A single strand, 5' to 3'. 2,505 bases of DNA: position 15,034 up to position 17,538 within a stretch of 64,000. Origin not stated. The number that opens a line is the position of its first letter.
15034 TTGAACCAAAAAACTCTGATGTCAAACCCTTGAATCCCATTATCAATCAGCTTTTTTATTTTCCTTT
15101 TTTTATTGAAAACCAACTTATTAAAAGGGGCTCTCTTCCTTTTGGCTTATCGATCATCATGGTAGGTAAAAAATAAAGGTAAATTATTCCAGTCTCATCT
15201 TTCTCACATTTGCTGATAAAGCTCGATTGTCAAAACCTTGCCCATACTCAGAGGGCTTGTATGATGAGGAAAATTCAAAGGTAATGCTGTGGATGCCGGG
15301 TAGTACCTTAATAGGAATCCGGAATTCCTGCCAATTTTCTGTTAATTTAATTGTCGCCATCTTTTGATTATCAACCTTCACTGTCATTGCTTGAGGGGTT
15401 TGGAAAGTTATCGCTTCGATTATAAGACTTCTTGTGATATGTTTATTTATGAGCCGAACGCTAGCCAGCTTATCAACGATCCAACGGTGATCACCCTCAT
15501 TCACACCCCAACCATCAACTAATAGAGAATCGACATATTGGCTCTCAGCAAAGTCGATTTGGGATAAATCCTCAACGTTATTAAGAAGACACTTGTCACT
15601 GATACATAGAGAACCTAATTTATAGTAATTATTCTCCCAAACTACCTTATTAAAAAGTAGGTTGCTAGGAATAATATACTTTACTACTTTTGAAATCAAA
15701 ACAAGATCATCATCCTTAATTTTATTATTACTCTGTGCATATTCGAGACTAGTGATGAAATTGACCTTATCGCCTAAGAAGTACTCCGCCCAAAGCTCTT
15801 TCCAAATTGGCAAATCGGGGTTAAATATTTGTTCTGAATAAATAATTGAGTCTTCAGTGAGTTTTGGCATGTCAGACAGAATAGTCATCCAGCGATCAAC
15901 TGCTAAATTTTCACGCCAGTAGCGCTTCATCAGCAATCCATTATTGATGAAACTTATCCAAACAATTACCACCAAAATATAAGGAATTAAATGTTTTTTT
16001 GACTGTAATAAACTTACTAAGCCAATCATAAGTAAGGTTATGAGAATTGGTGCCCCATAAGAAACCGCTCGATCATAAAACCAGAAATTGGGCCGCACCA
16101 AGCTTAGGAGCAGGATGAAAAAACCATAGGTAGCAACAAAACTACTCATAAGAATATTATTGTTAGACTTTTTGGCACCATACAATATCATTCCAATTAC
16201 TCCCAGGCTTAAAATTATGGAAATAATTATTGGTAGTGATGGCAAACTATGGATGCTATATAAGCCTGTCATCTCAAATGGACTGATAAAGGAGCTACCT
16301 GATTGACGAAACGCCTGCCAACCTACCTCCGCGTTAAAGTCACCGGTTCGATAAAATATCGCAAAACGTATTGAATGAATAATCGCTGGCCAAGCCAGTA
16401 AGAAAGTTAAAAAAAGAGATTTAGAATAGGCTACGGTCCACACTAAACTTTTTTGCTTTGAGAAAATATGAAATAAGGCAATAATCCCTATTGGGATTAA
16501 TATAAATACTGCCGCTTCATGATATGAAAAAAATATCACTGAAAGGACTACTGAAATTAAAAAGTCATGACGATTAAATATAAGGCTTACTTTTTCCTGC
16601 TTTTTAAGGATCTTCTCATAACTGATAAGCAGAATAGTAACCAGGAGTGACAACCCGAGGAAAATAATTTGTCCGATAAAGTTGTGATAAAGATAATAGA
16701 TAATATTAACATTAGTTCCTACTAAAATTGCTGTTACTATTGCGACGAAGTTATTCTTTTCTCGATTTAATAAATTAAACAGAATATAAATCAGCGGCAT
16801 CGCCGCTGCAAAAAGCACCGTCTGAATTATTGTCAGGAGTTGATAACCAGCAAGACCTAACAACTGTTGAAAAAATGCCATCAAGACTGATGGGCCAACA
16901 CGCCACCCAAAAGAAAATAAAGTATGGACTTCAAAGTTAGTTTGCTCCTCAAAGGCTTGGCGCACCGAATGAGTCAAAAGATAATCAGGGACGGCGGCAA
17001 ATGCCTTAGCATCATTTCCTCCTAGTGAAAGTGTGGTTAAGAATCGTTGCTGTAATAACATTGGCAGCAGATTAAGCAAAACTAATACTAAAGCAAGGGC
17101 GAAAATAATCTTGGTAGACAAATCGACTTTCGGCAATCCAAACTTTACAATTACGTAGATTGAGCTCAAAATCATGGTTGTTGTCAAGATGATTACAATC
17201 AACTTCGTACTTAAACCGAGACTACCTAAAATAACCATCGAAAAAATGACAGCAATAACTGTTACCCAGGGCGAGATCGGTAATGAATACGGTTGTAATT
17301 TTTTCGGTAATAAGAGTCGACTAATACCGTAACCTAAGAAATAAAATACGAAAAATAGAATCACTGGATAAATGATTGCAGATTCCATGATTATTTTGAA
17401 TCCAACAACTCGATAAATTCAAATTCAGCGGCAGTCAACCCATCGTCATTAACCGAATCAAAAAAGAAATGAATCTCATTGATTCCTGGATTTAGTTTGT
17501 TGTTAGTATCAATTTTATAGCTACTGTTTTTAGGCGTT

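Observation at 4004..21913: Seven tandem giant polytopic membrane proteins from two interleaved paralog families: a candidate multi-enzyme extracytoplasmic glycosylation array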

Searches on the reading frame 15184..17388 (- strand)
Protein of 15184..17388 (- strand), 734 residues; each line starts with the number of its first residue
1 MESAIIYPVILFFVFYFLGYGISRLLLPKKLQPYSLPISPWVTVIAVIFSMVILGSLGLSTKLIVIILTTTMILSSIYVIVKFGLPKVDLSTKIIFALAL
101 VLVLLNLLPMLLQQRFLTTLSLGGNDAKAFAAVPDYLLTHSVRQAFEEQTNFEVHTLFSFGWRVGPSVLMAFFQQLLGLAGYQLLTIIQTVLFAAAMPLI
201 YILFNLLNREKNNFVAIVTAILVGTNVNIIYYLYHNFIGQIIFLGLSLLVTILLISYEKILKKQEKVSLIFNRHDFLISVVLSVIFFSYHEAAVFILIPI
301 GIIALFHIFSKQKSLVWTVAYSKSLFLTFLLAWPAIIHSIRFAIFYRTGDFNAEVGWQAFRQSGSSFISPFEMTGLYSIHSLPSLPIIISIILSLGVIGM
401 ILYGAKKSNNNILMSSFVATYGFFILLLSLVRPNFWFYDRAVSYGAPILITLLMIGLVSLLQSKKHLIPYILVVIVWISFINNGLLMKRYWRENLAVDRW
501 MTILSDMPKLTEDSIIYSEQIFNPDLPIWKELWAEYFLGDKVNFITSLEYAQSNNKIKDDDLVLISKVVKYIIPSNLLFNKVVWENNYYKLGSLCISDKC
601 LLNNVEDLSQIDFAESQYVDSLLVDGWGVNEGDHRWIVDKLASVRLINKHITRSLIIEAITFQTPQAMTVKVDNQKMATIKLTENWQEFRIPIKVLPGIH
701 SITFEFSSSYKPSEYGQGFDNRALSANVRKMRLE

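Call 4: search_protein_families(library=pfam, proteins=[window:15184-17388:-], max_evalue=1)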
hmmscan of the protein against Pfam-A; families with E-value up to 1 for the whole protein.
window:15184-17388:- (734 aa): 1 family
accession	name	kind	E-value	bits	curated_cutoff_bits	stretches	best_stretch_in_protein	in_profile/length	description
PF23810.1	DUF7182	-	0.085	13.3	27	1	357-398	6-46/62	Family of unknown function (DUF7182)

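Call 5: search_protein_families(library=ncbifam, proteins=[window:15184-17388:-], max_evalue=1)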
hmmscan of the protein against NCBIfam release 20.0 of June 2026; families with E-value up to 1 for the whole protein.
window:15184-17388:- (734 aa): 0 families

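Call 12: find_homologous_proteins(query=window:15184-17388:-)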
Query window:15184-17388:- (734 aa): 1 proteins with E <= 0.001 among 8000 candidates.
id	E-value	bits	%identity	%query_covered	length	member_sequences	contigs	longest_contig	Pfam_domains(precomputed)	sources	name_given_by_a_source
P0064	0.0e+0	1595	100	100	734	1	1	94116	-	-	-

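Call 22: search_protein_representatives(alignment_id=A1)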
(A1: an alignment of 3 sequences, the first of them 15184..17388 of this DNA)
Query: 3 sequences, 737 profile positions. Proteins with E-value up to 0.001 (for the whole library): 530; up to 1e-10: 243; up to 1e-30: 94. The best 150 are listed.
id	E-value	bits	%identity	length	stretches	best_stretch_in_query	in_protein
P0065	0.0e+00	1244.1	-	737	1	1-737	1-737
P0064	0.0e+00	1211.3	-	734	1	1-737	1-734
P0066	3.9e-197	673.5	-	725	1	4-737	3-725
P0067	2.9e-194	664.0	-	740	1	1-737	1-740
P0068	1.8e-191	654.8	-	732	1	3-735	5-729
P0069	3.3e-191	653.9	-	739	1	1-735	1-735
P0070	2.5e-189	647.6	-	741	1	1-737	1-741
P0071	7.5e-187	639.5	-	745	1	4-737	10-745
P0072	9.8e-186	635.8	-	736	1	1-731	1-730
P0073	2.7e-183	627.7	-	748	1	5-736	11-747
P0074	2.4e-180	618.0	-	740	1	3-736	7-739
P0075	5.6e-180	616.8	-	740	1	4-735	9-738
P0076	1.4e-179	615.4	-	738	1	1-737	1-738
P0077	5.1e-179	613.6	-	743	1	1-736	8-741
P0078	1.2e-178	612.4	-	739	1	4-737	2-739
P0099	7.6e-138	477.5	-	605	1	1-597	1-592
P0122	1.0e-73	265.5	-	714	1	5-716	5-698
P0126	2.8e-65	237.5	-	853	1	4-710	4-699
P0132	8.8e-54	199.5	-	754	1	4-707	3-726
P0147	1.1e-40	156.2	-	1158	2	1-343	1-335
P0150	6.8e-38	147.0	-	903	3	94-546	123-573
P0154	8.4e-32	126.9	-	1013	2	10-596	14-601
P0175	2.4e-23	98.9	-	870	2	3-548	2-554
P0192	1.4e-20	89.8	-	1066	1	12-546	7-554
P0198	1.8e-19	86.1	-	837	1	24-552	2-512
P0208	1.9e-18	82.7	-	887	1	1-472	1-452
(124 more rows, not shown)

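Call 23: search_protein_families(library=pfam, proteins=[P0066, P0126, P0132, P0147, P0150, P0154, P0175, P0192, P0198, P0208], max_evalue=0.1)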
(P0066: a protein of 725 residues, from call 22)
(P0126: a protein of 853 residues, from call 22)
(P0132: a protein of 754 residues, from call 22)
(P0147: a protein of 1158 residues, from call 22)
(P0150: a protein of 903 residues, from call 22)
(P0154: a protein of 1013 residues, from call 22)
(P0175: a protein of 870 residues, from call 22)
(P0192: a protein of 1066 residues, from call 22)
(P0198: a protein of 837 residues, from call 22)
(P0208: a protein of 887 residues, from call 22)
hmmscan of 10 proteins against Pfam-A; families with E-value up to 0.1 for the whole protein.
P0066 (725 aa): 0 families

P0126 (853 aa): 1 family
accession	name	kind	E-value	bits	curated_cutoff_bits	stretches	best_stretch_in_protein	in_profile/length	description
PF08531.16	Bac_rhamnosid_N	-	0.027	14.7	25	0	805-832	42-69/172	Alpha-L-rhamnosidase N-terminal domain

P0132 (754 aa): 0 families

P0147 (1158 aa): 0 families

P0150 (903 aa): 1 family
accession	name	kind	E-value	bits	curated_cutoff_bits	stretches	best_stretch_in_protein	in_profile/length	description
PF22895.2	DUF7024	-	0.022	15.1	24.4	1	775-902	14-143/145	Domain of unknown function (DUF7024)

P0154 (1013 aa): 0 families

P0175 (870 aa): 0 families

P0192 (1066 aa): 2 families
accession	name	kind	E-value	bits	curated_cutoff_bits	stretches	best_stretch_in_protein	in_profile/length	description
PF20176.3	DUF6541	-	7.2e-11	41.5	29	1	80-271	83-280/646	Family of unknown function (DUF6541)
PF11803.13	UXS1_N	-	0.031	15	30.1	0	324-376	4-54/75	UDP-glucuronate decarboxylase N-terminal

P0198 (837 aa): 1 family
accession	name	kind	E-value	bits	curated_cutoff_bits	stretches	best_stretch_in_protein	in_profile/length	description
PF25641.1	Head_fiber_dimeric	-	0.017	15.4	30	1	618-649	4-34/61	Head fiber dimeric protein-like domain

P0208 (887 aa): 0 families

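Call 38: predict_structure(alignment_id=A3)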
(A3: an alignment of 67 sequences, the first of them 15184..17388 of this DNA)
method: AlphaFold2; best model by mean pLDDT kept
length: 734 residues; sequences in the alignment: 67
mean_pLDDT: 96.0   pTM: 0.93
mean pLDDT of the five models: 96.0, 95.4, 95.2, 95.1, 94.9
residues with pLDDT >= 90: 683; 70-90: 51; 50-70: 0; < 50: 0
segments of 3 or more residues with pLDDT < 50: none
pLDDT, mean of each block of 10 residues (from residue 1): 95 98 97 97 99 98 98 98 95 98 98 96 95 98 97 95 97 98 98 98 97 97 98 97 98 97 94 97 98 97 95 93 98 97 90 85 90 97 95 98 98 98 97 95 98 98 96 98 97 95 94 92 92 95 94 91 93 92 96 96 96 94 94 95 97 98 97 98 98 97 98 88 96 98
secondary structure, 60 per line:
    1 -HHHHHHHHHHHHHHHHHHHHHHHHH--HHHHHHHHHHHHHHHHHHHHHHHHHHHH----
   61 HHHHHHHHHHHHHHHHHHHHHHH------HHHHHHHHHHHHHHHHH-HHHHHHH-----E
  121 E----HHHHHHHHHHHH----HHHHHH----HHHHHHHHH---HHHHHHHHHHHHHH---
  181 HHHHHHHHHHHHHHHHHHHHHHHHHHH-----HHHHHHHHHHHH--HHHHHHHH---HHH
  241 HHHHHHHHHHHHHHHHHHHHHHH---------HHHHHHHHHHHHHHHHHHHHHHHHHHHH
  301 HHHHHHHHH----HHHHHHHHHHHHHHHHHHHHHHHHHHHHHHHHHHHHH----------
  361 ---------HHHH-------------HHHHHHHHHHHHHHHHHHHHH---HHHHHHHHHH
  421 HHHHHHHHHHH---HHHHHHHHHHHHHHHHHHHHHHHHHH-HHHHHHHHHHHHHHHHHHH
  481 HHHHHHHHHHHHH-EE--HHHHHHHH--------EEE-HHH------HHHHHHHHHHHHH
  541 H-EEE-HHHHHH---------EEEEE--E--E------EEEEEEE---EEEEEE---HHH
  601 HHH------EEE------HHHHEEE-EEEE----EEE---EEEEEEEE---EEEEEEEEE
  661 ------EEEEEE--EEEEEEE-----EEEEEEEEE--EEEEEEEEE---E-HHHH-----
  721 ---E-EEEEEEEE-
elements in order (helices of 4 or more, strands of 3 or more residues): H2-26 H29-56 H61-83 H90-106 H108-114 H126-137 H142-147 H152-160 H164-177 H181-207 H213-224 H227-234 H238-263 H273-309 H314-350 H370-373 H387-407 H411-431 H435-460 H462-493 H499-506 E515-517 H528-541 E543-545 H547-552 E562-566 E579-585 E589-594 H598-603 E610-612 H619-622 E623-625 E627-630 E635-637 E641-648 E652-660 E667-672 E675-681 E687-695 E698-706 H712-715 E726-733

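Call 41: fold_search(model_id=the predicted structure, library=pdb)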
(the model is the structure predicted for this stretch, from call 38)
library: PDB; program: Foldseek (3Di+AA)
matches with E <= 10: 951; with E <= 0.001: 12
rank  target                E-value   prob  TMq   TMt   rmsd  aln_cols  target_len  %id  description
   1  5ezm                  5.0e-05  1.00  0.38  0.49   9.6       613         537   11  Crystal Structure of ArnT from Cupriavidus metallidurans in the apo state (released 2016-02-17)
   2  5f15                  8.8e-05  1.00  0.37  0.47   9.8       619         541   11  Crystal Structure of ArnT from Cupriavidus metallidurans bound to Undecaprenyl phosphate (released 2016-02-17)
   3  8if8_C                4.0e-04  1.00  0.36  0.43  15.0       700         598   10  Arabinosyltransferase AftA (released 2023-05-31)
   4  8if8_B                4.3e-04  1.00  0.40  0.45  14.3       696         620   10  Arabinosyltransferase AftA (released 2023-05-31)
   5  6yg8_D                6.1e-04  1.00  0.09  0.11   7.7       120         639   10  Cryo-EM structure of a BcsB pentamer in the context of an assembled Bcs macrocomplex (released 2021-02-24)
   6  6yg8_B                7.6e-04  1.00  0.11  0.12   7.7       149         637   10  Cryo-EM structure of a BcsB pentamer in the context of an assembled Bcs macrocomplex (released 2021-02-24)
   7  5eiy_B                8.2e-04  1.00  0.12  0.14   4.2       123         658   13  Bacterial cellulose synthase bound to a substrate analogue (released 2016-03-09)
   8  9fmt_C                8.2e-04  1.00  0.10  0.12   7.8       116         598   11  Cryo-EM structure of the BcsB hexameric crown from the E. coli cellulose secretion macrocomplex (released 2024-10-16)
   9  8j3x_A                9.4e-04  1.00  0.13  0.23   4.9       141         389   13  Crystal structure of CBM6E from Saccharophagus degradans (released 2024-04-24)
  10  9fmt_D                9.4e-04  1.00  0.11  0.13   7.6       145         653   11  Cryo-EM structure of the BcsB hexameric crown from the E. coli cellulose secretion macrocomplex (released 2024-10-16)
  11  3wnk                  9.8e-04  1.00  0.13  0.13   7.5       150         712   10  Crystal Structure of Bacillus circulans T-3040 cycloisomaltooligosaccharide glucanotransferase (released 2014-02-05)
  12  7l2z_E                9.8e-04  1.00  0.11  0.12   7.8       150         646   11  Bacterial cellulose synthase BcsB hexamer (released 2021-03-24)
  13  9fmt_E                1.0e-03  1.00  0.11  0.13   7.4       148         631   11  Cryo-EM structure of the BcsB hexameric crown from the E. coli cellulose secretion macrocomplex (released 2024-10-16)
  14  9fmt_A                1.0e-03  1.00  0.11  0.12   7.4       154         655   10  Cryo-EM structure of the BcsB hexameric crown from the E. coli cellulose secretion macrocomplex (released 2024-10-16)
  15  2w3j                  1.1e-03  1.00  0.10  0.49   4.1       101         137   17  Structure of a family 35 carbohydrate binding module from an environmental isolate (released 2009-01-20)
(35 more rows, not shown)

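Call 57: find_related_loci(query=A4, collection=genome_contigs, flank=10000)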
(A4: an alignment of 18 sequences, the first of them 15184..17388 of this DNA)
Query A4 (734 aa) in genome_contigs; peptide patterns used: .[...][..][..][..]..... (x = any residue, [..] = any of these).
48 stretches matched a pattern; 11 encode a relative of the query (tblastn E <= 1e-3); 10 distinct loci.
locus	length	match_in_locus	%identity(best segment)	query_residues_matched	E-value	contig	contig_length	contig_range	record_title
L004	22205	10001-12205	37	7-734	6e-147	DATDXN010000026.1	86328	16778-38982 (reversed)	MAG TPA_asm: Patescibacteria group bacterium isolate SMAG_U8140 k141_274596, whole genome shotgun sequence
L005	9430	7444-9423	47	16-683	0e+0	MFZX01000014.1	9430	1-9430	MAG: Candidatus Roizmanbacteria bacterium RIFCSPHIGHO2_12_FULL_37_23 rifcsphigho2_12_scaffold_17005, whole genome shotgu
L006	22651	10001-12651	35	14-734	4e-128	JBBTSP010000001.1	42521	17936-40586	MAG: Patescibacteria group bacterium isolate H41-bin142_1 H41_bin142_1_000000000001, whole genome shotgun sequence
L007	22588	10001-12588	34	7-734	1e-125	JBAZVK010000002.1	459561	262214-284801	MAG: Patescibacteria group bacterium isolate SO_2017_GW1_250 NODE_138_length_459561_cov_8.100539_OW334_2017, whole genom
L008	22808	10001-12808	33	7-734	8e-119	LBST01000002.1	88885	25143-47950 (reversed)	MAG: Candidatus Roizmanbacteria bacterium GW2011_GWC1_37_12 US38_C0002, whole genome shotgun sequence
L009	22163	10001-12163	33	1-734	2e-118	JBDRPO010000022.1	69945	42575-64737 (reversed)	MAG: bacterium isolate MEGAHIT-group-2.121 k141_1349105, whole genome shotgun sequence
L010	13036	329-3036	33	28-734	2e-118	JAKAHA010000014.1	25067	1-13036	MAG: bacterium isolate WY2.bin75 NODE_2583_length_25067_cov_2.108340, whole genome shotgun sequence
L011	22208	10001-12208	35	1-733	6e-125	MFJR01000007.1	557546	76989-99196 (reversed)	MAG: Candidatus Gottesmanbacteria bacterium RIFCSPLOWO2_01_FULL_39_12b rifcsplowo2_01_scaffold_21, whole genome shotgun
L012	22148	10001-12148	35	27-734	1e-115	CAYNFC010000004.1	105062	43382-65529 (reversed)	MAG TPA_asm: uncultured Gammaproteobacteria bacterium isolate binchicken_co266_245 genome assembly, contig: NODE_462_len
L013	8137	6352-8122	37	1-734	7e-68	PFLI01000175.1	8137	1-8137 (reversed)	MAG: Candidatus Roizmanbacteria bacterium CG_4_10_14_0_8_um_filter_33_9 CG_4_10_14_0.8_um_filter_scaffold_6053_c, whole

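Call 60: search_protein_families(library=pfam, alignment_id=A3, max_evalue=0.01)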
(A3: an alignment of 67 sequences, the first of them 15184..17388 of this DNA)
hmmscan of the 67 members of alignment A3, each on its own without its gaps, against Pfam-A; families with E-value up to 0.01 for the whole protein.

A. member 1, window:15184-17388:- (734 aa): 0 families

B. families by the number of members that match (of 67 scanned): 3 families
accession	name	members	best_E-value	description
PF14018.11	DUF4234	1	0.0042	Domain of unknown function (DUF4234)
PF20176.3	DUF6541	1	0.0055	Family of unknown function (DUF6541)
PF03170.19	BcsB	1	0.0086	Bacterial cellulose synthase subunit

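Call 64: list_cluster_members(proteins=[P0066, P0072, P0099, P0122, P0126, P0132, P0147, P0154, P0192, P0208])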
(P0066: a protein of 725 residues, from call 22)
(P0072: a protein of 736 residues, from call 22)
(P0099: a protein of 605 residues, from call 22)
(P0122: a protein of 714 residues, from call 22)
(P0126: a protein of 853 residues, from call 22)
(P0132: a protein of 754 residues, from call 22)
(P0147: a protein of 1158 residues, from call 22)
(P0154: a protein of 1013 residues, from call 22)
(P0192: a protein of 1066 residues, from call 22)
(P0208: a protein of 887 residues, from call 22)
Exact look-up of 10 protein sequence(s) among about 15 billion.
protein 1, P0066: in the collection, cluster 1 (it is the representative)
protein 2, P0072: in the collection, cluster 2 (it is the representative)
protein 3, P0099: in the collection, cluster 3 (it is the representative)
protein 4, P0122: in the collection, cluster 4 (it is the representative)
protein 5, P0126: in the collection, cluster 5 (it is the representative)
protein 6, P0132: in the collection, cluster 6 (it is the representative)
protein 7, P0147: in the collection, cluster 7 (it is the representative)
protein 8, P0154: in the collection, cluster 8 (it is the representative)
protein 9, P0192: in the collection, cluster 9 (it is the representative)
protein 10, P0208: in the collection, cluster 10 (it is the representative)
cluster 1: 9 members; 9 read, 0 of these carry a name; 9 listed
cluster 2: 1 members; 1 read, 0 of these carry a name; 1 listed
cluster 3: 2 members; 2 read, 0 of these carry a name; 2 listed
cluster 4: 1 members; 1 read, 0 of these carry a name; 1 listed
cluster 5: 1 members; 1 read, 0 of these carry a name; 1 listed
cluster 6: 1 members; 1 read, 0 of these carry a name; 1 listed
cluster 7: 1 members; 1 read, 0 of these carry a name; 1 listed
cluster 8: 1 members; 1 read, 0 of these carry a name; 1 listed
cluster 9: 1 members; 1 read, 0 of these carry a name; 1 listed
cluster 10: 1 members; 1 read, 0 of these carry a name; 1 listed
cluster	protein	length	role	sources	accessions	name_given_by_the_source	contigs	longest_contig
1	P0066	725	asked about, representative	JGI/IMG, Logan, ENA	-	-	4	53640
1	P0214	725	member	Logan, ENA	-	-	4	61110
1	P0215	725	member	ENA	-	-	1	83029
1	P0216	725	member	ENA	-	-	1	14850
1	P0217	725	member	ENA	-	-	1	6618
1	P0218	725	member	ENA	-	-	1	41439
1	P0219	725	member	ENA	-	-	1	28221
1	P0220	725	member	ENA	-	-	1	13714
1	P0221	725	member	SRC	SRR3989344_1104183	-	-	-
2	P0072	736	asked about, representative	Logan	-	-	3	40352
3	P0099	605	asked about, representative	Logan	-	-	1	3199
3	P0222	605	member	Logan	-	-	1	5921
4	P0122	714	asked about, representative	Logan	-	-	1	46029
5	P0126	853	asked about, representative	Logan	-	-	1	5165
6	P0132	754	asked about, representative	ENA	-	-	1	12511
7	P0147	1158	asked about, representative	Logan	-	-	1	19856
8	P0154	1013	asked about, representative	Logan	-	-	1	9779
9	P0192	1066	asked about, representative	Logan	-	-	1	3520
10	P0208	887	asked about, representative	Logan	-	-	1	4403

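Call 86: search_solved_structures(query=A3, max_evalue=10, show_alignments=2)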
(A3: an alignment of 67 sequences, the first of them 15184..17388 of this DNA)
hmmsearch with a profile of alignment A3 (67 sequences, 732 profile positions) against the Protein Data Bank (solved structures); distinct sequences matched with E-value up to 10: 2.
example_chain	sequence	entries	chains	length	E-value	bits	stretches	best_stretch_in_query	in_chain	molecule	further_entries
8ab6_H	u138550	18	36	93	0.63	11.3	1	392-443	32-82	Cytochrome b-c1 complex subunit 8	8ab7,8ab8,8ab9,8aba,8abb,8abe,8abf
2n3z_A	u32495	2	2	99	5.2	8.2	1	637-700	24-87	OR446 | De novo designed protein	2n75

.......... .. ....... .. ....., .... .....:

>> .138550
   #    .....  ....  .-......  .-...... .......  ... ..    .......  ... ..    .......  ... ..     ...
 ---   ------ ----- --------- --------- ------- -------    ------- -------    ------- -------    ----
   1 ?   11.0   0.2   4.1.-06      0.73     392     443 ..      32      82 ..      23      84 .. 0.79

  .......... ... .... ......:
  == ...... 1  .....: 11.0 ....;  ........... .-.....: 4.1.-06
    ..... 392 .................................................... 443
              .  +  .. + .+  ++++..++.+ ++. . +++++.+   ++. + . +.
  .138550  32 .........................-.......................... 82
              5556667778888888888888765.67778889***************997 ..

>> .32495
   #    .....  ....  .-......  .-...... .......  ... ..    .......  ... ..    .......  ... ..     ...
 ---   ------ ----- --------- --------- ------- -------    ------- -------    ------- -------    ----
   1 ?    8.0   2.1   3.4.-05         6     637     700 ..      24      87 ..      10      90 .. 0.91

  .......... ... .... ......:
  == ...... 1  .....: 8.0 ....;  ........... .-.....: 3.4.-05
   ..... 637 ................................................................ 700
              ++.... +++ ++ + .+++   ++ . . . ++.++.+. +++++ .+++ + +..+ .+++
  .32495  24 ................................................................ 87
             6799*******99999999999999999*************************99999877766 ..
